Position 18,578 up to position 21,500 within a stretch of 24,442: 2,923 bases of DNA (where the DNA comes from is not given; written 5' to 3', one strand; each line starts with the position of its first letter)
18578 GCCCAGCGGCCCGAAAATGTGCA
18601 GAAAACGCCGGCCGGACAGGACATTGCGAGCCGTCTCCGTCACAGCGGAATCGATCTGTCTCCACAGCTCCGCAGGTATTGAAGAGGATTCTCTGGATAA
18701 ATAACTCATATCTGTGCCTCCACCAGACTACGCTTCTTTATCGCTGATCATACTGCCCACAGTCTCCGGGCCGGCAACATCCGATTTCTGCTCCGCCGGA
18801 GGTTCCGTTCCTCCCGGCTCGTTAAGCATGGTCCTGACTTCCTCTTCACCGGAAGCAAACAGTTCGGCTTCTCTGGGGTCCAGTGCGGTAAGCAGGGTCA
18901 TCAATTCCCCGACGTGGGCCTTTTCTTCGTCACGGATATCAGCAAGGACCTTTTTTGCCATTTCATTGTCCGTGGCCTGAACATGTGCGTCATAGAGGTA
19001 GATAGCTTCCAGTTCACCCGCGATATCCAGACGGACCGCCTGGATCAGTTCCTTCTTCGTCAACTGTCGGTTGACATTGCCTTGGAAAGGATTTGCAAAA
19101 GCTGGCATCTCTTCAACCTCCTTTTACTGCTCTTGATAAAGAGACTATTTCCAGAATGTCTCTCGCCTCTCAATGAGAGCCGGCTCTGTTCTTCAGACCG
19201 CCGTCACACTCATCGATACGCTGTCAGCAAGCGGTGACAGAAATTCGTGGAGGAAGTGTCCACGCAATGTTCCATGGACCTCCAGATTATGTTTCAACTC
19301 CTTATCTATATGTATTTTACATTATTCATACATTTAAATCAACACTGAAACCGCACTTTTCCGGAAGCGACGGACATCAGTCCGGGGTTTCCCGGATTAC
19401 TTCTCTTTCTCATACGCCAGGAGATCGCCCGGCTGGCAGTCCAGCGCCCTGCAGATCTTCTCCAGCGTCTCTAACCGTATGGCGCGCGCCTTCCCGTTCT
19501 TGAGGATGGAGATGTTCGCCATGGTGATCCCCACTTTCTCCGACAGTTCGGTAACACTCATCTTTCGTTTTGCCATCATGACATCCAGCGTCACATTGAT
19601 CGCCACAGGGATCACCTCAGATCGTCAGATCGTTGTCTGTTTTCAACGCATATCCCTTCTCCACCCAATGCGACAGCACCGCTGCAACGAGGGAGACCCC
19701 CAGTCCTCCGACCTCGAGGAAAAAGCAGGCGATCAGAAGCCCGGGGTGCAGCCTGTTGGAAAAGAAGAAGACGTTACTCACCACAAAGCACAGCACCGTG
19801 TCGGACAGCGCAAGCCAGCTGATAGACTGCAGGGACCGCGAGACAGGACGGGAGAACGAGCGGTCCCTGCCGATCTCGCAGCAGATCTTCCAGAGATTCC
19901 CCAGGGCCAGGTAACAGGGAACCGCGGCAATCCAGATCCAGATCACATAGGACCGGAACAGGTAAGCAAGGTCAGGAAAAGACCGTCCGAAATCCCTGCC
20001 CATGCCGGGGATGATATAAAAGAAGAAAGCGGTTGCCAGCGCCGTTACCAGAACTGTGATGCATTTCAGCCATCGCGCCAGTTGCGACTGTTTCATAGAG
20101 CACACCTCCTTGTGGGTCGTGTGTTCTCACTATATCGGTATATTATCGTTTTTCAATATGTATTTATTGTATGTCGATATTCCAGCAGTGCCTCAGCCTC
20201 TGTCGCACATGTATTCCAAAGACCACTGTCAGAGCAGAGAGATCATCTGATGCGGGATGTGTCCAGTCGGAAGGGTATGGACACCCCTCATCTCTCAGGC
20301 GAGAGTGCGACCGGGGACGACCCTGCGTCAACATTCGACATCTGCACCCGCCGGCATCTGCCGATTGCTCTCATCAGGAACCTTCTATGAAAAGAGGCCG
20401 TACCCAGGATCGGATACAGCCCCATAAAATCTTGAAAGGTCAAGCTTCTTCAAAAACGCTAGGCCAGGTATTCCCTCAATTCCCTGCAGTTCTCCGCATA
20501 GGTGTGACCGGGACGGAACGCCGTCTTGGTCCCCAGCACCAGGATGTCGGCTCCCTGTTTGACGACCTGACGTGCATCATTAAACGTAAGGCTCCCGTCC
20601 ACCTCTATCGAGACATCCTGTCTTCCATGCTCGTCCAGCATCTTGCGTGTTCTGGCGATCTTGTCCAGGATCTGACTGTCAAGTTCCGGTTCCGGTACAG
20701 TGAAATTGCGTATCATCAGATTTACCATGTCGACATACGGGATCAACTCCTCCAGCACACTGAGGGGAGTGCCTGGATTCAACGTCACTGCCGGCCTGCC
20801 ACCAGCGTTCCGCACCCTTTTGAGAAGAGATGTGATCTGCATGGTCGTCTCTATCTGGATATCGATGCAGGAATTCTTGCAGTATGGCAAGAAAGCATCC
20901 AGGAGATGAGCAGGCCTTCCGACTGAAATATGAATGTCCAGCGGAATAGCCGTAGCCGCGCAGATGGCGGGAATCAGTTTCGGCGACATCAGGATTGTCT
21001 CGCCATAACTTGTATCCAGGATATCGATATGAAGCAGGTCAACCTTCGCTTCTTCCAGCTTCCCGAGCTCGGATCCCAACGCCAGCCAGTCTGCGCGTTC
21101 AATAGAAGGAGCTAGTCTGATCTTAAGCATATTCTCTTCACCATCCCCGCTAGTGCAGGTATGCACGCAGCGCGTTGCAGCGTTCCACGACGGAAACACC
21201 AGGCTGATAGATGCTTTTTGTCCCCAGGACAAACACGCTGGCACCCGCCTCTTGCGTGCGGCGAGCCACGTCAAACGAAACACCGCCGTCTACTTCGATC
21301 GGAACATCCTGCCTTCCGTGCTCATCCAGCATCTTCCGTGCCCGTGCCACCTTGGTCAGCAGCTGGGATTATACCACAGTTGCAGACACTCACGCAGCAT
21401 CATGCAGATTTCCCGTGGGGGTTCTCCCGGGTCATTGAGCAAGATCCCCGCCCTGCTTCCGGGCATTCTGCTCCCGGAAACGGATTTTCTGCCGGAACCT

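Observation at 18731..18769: C-terminal cargo-loading-peptide-like tail on the EncFtn protein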

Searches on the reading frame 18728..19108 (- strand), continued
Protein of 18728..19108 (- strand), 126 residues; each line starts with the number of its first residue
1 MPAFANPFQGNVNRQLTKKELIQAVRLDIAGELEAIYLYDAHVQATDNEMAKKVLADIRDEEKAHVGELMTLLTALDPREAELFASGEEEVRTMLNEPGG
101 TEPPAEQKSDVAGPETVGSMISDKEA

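Call 43: predict_structure(alignment_id=A1)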
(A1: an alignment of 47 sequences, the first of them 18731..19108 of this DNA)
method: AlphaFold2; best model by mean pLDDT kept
length: 126 residues; sequences in the alignment: 47
mean_pLDDT: 79.2   pTM: 0.61
mean pLDDT of the five models: 79.2, 79.1, 78.7, 76.4, 75.9
residues with pLDDT >= 90: 66; 70-90: 17; 50-70: 24; < 50: 19
segments of 3 or more residues with pLDDT < 50: 99-113, 124-126
pLDDT, mean of each block of 10 residues (from residue 1): 61 85 96 97 97 98 97 96 83 64 37 55 52
secondary structure, 60 per line:
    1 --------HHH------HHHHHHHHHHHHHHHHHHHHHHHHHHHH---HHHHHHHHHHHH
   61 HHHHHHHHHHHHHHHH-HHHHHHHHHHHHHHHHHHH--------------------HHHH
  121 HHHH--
elements in order: H18-45 H49-76 H78-96 H117-124

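Call 45: find_encoding_contigs(protein=P0097, flank=4000, max_places=3)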
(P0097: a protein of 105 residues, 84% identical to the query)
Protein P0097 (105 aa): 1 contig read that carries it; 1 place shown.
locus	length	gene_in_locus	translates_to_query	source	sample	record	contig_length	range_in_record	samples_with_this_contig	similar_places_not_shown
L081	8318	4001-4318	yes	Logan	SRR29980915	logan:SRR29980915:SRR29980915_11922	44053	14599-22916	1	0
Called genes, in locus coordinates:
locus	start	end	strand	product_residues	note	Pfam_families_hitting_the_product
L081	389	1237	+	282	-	PF00072:Response_reg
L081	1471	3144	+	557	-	PF01558:POR, PF01855:POR_N, PF17147:PFOR_II (weak)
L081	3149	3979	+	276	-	PF02775:TPP_enzyme_C, PF12367:PFO_beta_C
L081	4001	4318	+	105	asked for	PF22277:EncFtn-like (weak), PF03232:COQ7 (weak)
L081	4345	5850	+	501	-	PF00890:FAD_binding_2 (faint), PF01266:DAO (faint), PF01593:Amino_oxidase, PF07992:Pyr_redox_2 (faint), PF13450:NAD_binding_8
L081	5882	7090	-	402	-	PF00756:Esterase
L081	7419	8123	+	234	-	PF00072:Response_reg, PF00486:Trans_reg_C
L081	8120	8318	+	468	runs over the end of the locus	PF00672:HAMP, PF00512:HisKA, PF02518:HATPase_c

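Call 46: find_encoding_contigs(protein=P0041, flank=4000, max_places=3)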
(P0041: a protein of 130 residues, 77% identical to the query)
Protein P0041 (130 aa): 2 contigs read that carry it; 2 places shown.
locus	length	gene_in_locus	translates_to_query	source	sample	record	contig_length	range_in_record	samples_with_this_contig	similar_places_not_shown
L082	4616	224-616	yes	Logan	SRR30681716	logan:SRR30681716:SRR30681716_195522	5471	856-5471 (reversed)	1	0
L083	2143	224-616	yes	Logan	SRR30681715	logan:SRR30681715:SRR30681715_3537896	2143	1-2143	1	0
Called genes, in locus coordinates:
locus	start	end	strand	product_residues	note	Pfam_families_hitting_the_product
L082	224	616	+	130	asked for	PF22277:EncFtn-like (weak), PF03232:COQ7 (faint)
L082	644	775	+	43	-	-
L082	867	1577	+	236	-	PF00106:adh_short, PF08659:KR (weak), PF13561:adh_short_C2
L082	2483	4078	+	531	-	PF01609:DDE_Tnp_1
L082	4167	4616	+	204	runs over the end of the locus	PF20128:DUF6518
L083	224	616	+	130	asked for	PF22277:EncFtn-like (weak), PF03232:COQ7 (faint)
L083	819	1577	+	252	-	PF00106:adh_short, PF08659:KR, PF13561:adh_short_C2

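Call 47: find_encoding_contigs(protein=P0001, flank=4000, max_places=3)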
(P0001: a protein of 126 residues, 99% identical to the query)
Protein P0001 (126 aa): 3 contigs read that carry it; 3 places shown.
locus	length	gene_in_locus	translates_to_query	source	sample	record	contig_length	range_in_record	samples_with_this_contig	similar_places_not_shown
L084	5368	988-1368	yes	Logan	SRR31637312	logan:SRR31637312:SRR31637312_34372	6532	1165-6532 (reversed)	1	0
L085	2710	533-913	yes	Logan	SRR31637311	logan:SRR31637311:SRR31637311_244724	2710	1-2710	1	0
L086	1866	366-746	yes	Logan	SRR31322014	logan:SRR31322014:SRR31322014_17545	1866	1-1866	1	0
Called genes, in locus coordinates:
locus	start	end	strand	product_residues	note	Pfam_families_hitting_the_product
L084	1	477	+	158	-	?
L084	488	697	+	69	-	PF01381:HTH_3, PF13443:HTH_26, PF12844:HTH_19 (weak)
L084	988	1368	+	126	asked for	PF22277:EncFtn-like (weak), PF03232:COQ7 (weak)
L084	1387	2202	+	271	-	PF04454:Linocin_M18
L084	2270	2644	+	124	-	PF06397:Desulfoferrod_N, PF01880:Desulfoferrodox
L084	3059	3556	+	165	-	PF04525:LOR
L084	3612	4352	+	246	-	-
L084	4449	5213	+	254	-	PF01209:Ubie_methyltran, PF13649:Methyltransf_25, PF08241:Methyltransf_11, PF08242:Methyltransf_12, PF13847:Methyltransf_31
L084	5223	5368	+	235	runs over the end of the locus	-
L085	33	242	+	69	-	PF01381:HTH_3, PF13443:HTH_26, PF12844:HTH_19 (faint)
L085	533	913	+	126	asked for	PF22277:EncFtn-like (weak), PF03232:COQ7 (weak)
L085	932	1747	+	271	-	PF04454:Linocin_M18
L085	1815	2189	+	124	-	PF06397:Desulfoferrod_N, PF01880:Desulfoferrodox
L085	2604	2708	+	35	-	?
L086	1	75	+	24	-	?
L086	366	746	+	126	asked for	PF22277:EncFtn-like (weak), PF03232:COQ7 (weak)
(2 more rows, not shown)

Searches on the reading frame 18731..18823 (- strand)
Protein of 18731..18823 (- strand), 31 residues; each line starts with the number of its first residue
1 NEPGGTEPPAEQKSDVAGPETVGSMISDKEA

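Call 7: search_solved_structures(query=window:18731-18823:-, max_evalue=10, show_alignments=5)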
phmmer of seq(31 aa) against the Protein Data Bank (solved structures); distinct sequences matched with E-value up to 10: 0.

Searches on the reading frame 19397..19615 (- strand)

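Call 3: search_protein_families(library=pfam, proteins=[window:19397-19615:-], max_evalue=0.01)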
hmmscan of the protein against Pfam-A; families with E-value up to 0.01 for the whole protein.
window:19397-19615:- (72 aa): 5 families
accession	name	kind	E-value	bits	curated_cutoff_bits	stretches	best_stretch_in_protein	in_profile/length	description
PF13443.12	HTH_26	-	9.5e-27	93.5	22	1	10-71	2-63/63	Cro/C1-type HTH DNA-binding domain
PF01381.28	HTH_3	-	1.3e-08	35.2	23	1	15-65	6-55/55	Helix-turn-helix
PF13560.12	HTH_31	-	0.00014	22.5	27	1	13-66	9-61/64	Helix-turn-helix domain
PF12844.13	HTH_19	-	0.00015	22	30.2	1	16-67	10-60/64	Helix-turn-helix domain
PF13744.12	HTH_37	-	0.0035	17.6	27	1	12-60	25-73/80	Helix-turn-helix domain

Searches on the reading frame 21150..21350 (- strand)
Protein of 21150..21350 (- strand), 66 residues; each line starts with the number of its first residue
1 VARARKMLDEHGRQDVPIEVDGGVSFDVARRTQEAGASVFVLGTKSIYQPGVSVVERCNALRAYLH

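Call 50: search_protein_families(library=pfam, proteins=[window:21150-21350:-], max_evalue=0.001)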
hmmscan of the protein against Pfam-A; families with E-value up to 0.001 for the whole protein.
window:21150-21350:- (66 aa): 1 family
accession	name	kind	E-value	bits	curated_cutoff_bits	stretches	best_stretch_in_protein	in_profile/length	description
PF00834.25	Ribul_P_3_epim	-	9.4e-07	28.9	21.1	1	3-44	155-195/198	Ribulose-phosphate 3 epimerase family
